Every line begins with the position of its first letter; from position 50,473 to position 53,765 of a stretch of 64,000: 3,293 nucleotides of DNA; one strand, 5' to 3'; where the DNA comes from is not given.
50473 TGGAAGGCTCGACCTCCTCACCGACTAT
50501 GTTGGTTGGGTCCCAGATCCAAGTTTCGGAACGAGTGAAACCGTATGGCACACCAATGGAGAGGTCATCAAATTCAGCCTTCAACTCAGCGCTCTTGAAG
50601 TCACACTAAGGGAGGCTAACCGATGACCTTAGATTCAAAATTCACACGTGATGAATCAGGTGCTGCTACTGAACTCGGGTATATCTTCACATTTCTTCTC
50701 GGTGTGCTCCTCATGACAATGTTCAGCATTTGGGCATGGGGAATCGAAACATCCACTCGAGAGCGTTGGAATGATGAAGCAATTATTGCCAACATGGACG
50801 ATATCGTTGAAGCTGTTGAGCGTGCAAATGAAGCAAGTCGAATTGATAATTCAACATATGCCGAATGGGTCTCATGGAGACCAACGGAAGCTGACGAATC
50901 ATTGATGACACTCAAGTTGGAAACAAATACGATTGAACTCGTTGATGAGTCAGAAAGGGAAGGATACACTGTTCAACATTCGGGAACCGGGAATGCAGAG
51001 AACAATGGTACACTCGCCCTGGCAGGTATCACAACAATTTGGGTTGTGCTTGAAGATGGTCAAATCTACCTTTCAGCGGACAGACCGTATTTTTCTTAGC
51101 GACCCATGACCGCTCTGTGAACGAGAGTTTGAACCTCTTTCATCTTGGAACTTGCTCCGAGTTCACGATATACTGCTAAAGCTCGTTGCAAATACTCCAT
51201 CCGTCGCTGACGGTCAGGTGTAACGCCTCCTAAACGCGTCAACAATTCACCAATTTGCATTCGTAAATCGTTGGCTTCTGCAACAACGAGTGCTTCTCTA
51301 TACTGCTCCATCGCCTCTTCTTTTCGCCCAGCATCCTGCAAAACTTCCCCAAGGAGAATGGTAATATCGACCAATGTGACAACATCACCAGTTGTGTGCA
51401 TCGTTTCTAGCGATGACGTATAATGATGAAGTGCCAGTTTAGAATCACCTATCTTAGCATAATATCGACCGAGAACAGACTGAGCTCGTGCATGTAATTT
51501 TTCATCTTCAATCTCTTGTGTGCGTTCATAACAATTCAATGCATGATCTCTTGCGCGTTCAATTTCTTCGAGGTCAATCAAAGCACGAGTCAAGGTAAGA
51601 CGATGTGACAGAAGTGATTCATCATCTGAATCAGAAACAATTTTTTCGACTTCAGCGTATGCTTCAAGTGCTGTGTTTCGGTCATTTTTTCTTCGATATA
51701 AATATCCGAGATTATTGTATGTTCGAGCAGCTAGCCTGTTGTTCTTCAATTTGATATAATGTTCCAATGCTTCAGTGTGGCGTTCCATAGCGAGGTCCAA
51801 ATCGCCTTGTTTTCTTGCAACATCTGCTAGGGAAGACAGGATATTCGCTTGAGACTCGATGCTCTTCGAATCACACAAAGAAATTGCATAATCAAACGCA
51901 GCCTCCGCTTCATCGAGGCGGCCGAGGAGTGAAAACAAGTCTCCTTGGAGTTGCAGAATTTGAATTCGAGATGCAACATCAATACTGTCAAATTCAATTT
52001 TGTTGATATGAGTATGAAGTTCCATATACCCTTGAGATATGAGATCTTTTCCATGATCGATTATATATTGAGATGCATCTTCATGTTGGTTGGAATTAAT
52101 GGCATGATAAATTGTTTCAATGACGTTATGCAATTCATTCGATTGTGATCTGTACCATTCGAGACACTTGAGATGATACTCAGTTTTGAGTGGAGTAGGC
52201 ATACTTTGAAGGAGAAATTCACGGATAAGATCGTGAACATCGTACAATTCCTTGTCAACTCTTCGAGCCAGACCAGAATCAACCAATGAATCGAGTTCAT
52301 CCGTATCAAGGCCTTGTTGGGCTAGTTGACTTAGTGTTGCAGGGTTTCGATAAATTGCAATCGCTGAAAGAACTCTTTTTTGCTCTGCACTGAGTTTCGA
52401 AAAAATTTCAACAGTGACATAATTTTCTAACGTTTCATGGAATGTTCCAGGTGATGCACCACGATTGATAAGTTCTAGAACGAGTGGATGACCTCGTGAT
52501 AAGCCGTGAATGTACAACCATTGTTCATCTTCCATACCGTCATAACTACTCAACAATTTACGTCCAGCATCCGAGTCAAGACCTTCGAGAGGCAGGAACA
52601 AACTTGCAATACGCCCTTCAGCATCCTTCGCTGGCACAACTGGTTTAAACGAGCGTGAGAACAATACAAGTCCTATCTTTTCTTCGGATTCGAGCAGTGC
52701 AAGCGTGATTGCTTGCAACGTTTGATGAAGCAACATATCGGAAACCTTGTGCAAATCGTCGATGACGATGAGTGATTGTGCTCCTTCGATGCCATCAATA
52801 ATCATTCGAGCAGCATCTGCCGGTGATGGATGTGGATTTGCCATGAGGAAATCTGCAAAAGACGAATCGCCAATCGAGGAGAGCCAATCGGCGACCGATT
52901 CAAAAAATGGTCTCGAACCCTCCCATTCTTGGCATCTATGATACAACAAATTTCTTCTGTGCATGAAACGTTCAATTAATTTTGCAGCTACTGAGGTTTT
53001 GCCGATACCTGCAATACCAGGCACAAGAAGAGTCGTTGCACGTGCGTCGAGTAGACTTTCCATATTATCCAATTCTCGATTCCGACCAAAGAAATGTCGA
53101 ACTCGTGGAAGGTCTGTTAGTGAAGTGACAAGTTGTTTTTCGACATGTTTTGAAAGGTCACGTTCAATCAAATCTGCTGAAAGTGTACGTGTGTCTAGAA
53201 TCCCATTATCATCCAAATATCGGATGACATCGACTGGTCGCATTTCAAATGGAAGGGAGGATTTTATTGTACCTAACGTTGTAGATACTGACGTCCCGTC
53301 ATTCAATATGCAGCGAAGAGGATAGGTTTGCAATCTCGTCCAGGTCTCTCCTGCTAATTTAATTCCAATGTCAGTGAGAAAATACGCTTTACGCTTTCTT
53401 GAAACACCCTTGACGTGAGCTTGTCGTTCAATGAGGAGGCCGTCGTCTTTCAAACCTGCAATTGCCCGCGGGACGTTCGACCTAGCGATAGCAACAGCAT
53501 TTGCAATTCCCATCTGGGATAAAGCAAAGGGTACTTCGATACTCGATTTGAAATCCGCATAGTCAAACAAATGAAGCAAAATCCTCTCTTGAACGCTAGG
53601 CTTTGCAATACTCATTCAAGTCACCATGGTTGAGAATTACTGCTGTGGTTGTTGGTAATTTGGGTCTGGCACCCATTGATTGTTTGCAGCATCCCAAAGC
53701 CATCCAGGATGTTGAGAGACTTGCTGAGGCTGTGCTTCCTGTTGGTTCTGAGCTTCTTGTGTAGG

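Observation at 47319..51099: Translationally coupled operon of three oversized pilin-like proteins sharing an RDEx[GS] pre-helix motif, with no assembly machinery nearby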

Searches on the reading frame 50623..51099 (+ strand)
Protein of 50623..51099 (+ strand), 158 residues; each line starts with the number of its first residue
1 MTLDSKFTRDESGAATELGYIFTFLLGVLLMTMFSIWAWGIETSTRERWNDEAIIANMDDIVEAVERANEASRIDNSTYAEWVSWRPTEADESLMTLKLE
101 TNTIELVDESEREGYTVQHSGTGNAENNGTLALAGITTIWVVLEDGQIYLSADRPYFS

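Call 3: search_protein_families(library=pfam, proteins=[window:50623-51099:+], max_evalue=1)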
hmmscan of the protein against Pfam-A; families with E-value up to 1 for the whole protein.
window:50623-51099:+ (158 aa): 0 families

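Call 13: search_protein_families(library=ncbifam, proteins=[window:50623-51099:+], max_evalue=1)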
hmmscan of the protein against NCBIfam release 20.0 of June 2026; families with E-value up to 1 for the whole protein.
window:50623-51099:+ (158 aa): 1 family
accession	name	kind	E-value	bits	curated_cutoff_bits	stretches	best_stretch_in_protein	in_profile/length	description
TIGR00794.1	kup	equivalog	0.18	10.2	539.6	1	19-75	448-501/688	potassium uptake protein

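Call 54: search_protein_families(library=pfam, alignment_id=A2, max_evalue=1)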
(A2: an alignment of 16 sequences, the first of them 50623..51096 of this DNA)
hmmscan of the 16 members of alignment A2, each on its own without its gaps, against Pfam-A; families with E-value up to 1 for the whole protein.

A. member 1, window:50623-51096:+ (158 aa): 0 families

B. families by the number of members that match (of 16 scanned): 8 families
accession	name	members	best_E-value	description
PF23928.1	DUF7266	3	2.1e-05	Family of unknown function (DUF7266)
PF12229.13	PG_binding_4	3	0.008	Putative peptidoglycan binding domain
PF07857.17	TMEM144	1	0.1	Transmembrane family, TMEM144 of transporters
PF10604.15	Polyketide_cyc2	1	0.1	Polyketide cyclase / dehydrase and lipid transport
PF06898.16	YqfD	1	0.14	Putative stage IV sporulation protein YqfD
PF25272.1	VERL_C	1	0.21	Vitelline envelope sperm lysin receptor, C-terminal domain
PF21360.3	PylC-like_N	1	0.22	PylC-like, N-terminal domain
PF06004.18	DUF903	1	0.25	Bacterial protein of unknown function (DUF903)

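Call 57: search_solved_structures(query=A2, max_evalue=10)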
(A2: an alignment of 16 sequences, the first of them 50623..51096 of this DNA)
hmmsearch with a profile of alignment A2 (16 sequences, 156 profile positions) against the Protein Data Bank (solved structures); distinct sequences matched with E-value up to 10: 6.
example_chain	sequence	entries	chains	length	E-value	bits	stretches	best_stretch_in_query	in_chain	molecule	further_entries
7zoh_A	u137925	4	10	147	0.048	16.8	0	126-155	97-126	Glycoside hydrolase family 18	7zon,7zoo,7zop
7zoi_A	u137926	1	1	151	0.078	16.1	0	127-155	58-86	Glycoside hydrolase family 18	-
8un1_B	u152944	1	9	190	0.59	13.2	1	50-79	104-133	T33-ml23-redesigned-tandem-BMC-T-fold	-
8uf0_B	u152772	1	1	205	0.68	13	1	50-79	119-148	T33-ml23-redesigned-tandem-BMC-T-fold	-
8c24_A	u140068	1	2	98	0.76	12.9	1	40-76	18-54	Toxin ParE1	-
1sk7_A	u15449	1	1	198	1.6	11.9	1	47-136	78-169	hypothetical protein pa-HO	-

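Call 59: find_homologous_proteins(query=A2)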
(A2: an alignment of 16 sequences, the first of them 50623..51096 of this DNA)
Query A2 (16 sequences) (158 aa, profile of the alignment): 1072 proteins with E <= 0.001 among 8000 candidates; the best 120 are listed.
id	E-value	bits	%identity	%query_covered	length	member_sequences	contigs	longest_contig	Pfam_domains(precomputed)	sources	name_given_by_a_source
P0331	3.0e-74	266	60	96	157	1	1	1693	-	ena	-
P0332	7.2e-74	265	59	96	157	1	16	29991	-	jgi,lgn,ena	-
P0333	1.6e-73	264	59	96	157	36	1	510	-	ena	-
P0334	2.0e-73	263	61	93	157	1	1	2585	-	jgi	jgi:hypothetical protein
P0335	2.0e-73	263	61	93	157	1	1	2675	-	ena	-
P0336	2.4e-73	263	58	96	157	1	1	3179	-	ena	-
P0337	2.5e-73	263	58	96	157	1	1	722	-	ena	-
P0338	2.7e-73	263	59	96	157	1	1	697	-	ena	-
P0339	2.8e-73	263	58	96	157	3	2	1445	-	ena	-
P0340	3.8e-73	262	59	96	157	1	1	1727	-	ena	-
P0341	4.2e-73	262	53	96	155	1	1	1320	-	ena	-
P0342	4.6e-73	262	58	96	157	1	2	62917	-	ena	-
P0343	4.8e-73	262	60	96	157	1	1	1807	-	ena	-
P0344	4.8e-73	262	58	97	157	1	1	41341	-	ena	-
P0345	5.7e-73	262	58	96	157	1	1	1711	-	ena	-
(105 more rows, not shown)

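Call 66: predict_structure(alignment_id=A4)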
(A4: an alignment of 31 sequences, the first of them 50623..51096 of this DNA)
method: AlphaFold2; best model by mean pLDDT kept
length: 158 residues; sequences in the alignment: 31
mean_pLDDT: 83.1   pTM: 0.69
mean pLDDT of the five models: 83.1, 82.9, 81.7, 79.6, 78.9
residues with pLDDT >= 90: 53; 70-90: 83; 50-70: 15; < 50: 7
segments of 3 or more residues with pLDDT < 50: 7-9
pLDDT, mean of each block of 10 residues (from residue 1): 48 67 95 94 86 90 91 86 86 86 84 78 81 87 90 80
secondary structure, 60 per line:
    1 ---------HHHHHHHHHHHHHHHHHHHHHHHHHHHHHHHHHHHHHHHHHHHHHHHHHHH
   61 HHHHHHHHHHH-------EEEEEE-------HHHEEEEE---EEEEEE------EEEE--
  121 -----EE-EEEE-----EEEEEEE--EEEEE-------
elements in order: H10-71 E79-84 E95-99 E103-108 E115-118 E129-132 E138-144 E147-151

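Call 70: fold_search(model_id=the predicted structure, library=pdb)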
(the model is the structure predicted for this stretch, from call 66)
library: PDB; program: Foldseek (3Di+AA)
matches with E <= 10: 687; with E <= 0.001: 0
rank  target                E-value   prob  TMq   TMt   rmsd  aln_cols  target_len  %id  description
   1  2r41_B                1.2e-01  0.38  0.17  0.24  12.2        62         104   11  Crystal structure of the protein of unknown function from Enterococcus faecalis (released 2007-09-11)
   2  2r41_D                1.6e-01  0.30  0.17  0.25  12.2        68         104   12  Crystal structure of the protein of unknown function from Enterococcus faecalis (released 2007-09-11)
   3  2r41_C                1.7e-01  0.30  0.16  0.23  12.3        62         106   11  Crystal structure of the protein of unknown function from Enterococcus faecalis (released 2007-09-11)
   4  3py9                  1.8e-01  0.07  0.13  0.08  16.6        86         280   17  X-ray structural studies of the entire extra-cellular region of the Ser/Thr kinase PrkC from Staphylococcus aureus (released 2011-01-19)
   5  6ams_A                2.0e-01  0.12  0.18  0.10  13.8       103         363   16  Crystal structure of the DNA polymerase III subunit beta from Pseudomonas aeruginosa (released 2017-11-01)
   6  2y6t_H                2.6e-01  0.16  0.24  0.27  14.4       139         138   12  Molecular Recognition of Chymotrypsin by the Serine Protease Inhibitor Ecotin from Yersinia pestis (released 2011-04-20)
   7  8xla_B                3.1e-01  0.33  0.24  0.12   9.2       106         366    8  Mismatch Repair Complex (released 2025-04-16)
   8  6dj8_A                3.1e-01  0.15  0.22  0.11  13.4       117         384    9  Structure of DNA polymerase III subunit beta from Borrelia burgdorferi in complex with a natural product (released 2019-05-29)
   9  2y6t_E                3.1e-01  0.14  0.23  0.26  17.2       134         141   12  Molecular Recognition of Chymotrypsin by the Serine Protease Inhibitor Ecotin from Yersinia pestis (released 2011-04-20)
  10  8dt6_B                3.1e-01  0.14  0.21  0.11  13.8       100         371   13  Crystal Structure of DNA Polymerase III beta subunit from Elizabethkingia anophelis (released 2022-08-10)
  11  6ams_D                3.1e-01  0.10  0.18  0.10  13.8       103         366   16  Crystal structure of the DNA polymerase III subunit beta from Pseudomonas aeruginosa (released 2017-11-01)
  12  6ams_B                3.5e-01  0.10  0.18  0.10  13.8       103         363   16  Crystal structure of the DNA polymerase III subunit beta from Pseudomonas aeruginosa (released 2017-11-01)
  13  8dt6_D                4.2e-01  0.10  0.18  0.10  13.8       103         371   14  Crystal Structure of DNA Polymerase III beta subunit from Elizabethkingia anophelis (released 2022-08-10)
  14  7w14_E                4.2e-01  0.07  0.16  0.20  14.9       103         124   10  Coxsackievirus B3 at pH7.4 (VP3-234E) incubation with coxsackievirus and adenovirus receptor for 20min (released 2022-01-19)
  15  9gwt_P                5.0e-01  0.10  0.17  0.14  13.1        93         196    9  crystal structure of 23ME-00610 Fab in complex with human CD200R1 (released 2024-10-23)
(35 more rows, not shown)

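Call 85: search_protein_families(library=padloc, proteins=[window:50623-51099:+], max_evalue=0.01)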
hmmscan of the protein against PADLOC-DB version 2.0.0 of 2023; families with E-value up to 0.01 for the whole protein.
window:50623-51099:+ (158 aa): 0 families

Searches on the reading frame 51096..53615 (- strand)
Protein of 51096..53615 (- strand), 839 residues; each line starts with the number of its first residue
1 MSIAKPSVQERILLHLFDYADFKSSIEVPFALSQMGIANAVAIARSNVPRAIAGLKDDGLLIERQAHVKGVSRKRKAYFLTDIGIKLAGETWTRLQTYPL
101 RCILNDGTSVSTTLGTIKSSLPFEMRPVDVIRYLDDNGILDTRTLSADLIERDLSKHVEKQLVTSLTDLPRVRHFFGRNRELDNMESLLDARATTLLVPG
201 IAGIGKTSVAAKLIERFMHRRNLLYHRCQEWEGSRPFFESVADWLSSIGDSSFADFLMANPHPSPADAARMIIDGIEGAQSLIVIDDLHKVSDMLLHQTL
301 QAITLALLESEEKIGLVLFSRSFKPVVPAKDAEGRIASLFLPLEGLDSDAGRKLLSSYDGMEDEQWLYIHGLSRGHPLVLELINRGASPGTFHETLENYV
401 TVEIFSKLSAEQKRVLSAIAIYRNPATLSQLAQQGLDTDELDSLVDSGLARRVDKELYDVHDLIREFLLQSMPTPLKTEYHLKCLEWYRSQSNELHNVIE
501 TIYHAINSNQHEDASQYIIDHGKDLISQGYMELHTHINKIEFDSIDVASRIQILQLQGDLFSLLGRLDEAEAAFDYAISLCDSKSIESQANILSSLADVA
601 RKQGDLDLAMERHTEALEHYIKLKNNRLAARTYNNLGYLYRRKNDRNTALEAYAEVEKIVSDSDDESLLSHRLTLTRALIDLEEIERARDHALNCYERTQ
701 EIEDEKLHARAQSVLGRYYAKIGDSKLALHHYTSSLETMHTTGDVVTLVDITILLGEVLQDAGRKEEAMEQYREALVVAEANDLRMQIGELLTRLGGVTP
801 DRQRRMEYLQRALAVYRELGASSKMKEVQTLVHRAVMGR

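Call 3: search_protein_families(library=pfam, proteins=[window:51096-53615:-], max_evalue=1)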
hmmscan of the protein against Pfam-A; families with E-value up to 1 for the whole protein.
window:51096-53615:- (839 aa): 33 families (the best 25 are shown)
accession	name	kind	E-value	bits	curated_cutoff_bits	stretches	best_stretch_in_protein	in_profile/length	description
PF13424.12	TPR_12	-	2.8e-21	75.9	30.1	3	589-659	2-74/77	Tetratricopeptide repeat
PF07719.23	TPR_2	-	4.1e-12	45.7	27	3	754-778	6-30/34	Tetratricopeptide repeat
PF00515.34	TPR_1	-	1.1e-11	44.5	27.8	3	630-655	1-26/34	Tetratricopeptide repeat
PF13181.12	TPR_8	-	2.1e-10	40.3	25.7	3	630-657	1-28/34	Tetratricopeptide repeat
PF17874.7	TPR_MalT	-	3.5e-10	40.1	45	2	546-677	35-169/336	MalT-like TPR region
PF13191.12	AAA_16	-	3e-07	31.5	32.6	1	175-313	2-132/167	AAA ATPase domain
PF14938.12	SNAP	-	3.1e-07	30.6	25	1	565-676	49-160/282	Soluble NSF attachment protein, SNAP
PF13401.12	AAA_22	-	1.1e-06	29.4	27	1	193-319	5-121/130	AAA domain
PF13176.12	TPR_7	-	1.2e-06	28.5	27.9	1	593-619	2-28/36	Tetratricopeptide repeat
PF10602.15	RPN7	-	1e-05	25.7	29.6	1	629-753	35-156/174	26S proteasome subunit RPN7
PF13374.12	TPR_10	-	0.00033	21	27.5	2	755-780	8-33/42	Tetratricopeptide repeat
PF13545.12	HTH_Crp_2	-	0.00063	20.1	27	1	11-65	5-56/70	Crp-like helix-turn-helix domain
PF09976.15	TPR_21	-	0.001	19.3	25.5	0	553-585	148-180/193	Tetratricopeptide repeat-like domain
PF13432.12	TPR_16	-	0.0016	19.3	32.7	1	596-659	3-60/65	Tetratricopeptide repeat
PF13338.12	AbiEi_4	-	0.0036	17.8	25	1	415-458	3-46/49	Transcriptional regulator, AbiEi antitoxin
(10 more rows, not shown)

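Call 67: search_protein_families(library=ncbifam, proteins=[window:51096-53615:-], max_evalue=0.001)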
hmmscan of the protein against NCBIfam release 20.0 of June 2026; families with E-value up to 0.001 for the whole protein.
window:51096-53615:- (839 aa): 11 families
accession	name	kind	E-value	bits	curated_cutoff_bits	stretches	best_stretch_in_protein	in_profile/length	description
NF041717.1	HaaA_phane_TPR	equivalog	1.4e-10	39.9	1125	1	562-662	683-784/882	cyclophane-containing RiPP biosynthesis TPR protein HaaT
NF003420.0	PRK04841.1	equivalog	1.6e-10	39.7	537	2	554-773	576-797/903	HTH-type transcriptional regulator MalT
NF053720.1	NsdA_fam_reg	subfamily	7.1e-10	39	75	1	556-631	334-409/432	NsdA family TPR-like regulatory protein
NF053779.1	BT3442_fam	equivalog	1.2e-09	37.5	940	1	584-657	96-169/563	BT3442 family protein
NF047507.1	TPR_BatC_Lepto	exception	3.7e-09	36.4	175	0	598-659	66-125/214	TPR repeat-containing protein BatC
NF053520.1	HK_Porph_FimS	equivalog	9.1e-09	34.1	600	1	545-666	38-160/618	sensor histidine kinase FimS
NF053617.1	SARPRegAfsRStmc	equivalog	2.2e-07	29.2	1430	1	684-836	794-946/986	SARP-family global regulator AfsR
NF040959.1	MamA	equivalog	3.4e-07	29.9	200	0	689-778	87-168/204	magnetosome protein MamA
TIGR02521.1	type_IV_pilW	equivalog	2.2e-05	24.1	154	0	702-745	58-101/234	type IV pilus biogenesis/stability protein PilW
NF052312.1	T9SS_PorW_SprE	equivalog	4.7e-05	22.2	250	0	565-658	155-244/716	type IX secretion system periplasmic lipoprotein PorW/SprE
NF002725.1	PRK02603.1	equivalog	0.0008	19.5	143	0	691-775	53-139/173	photosystem I assembly protein Ycf3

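Call 85: search_protein_families(library=padloc, proteins=[window:51096-53615:-], max_evalue=0.01)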
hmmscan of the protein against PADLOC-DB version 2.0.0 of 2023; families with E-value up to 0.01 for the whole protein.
window:51096-53615:- (839 aa): 2 families
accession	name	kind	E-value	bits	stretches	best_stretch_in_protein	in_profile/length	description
PDLC01169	TPR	-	8e-07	26.7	1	711-828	111-227/252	TPR repeats containing protein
PDLC02225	AbiEi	-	0.00073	17.3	1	414-540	9-132/198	AbiEi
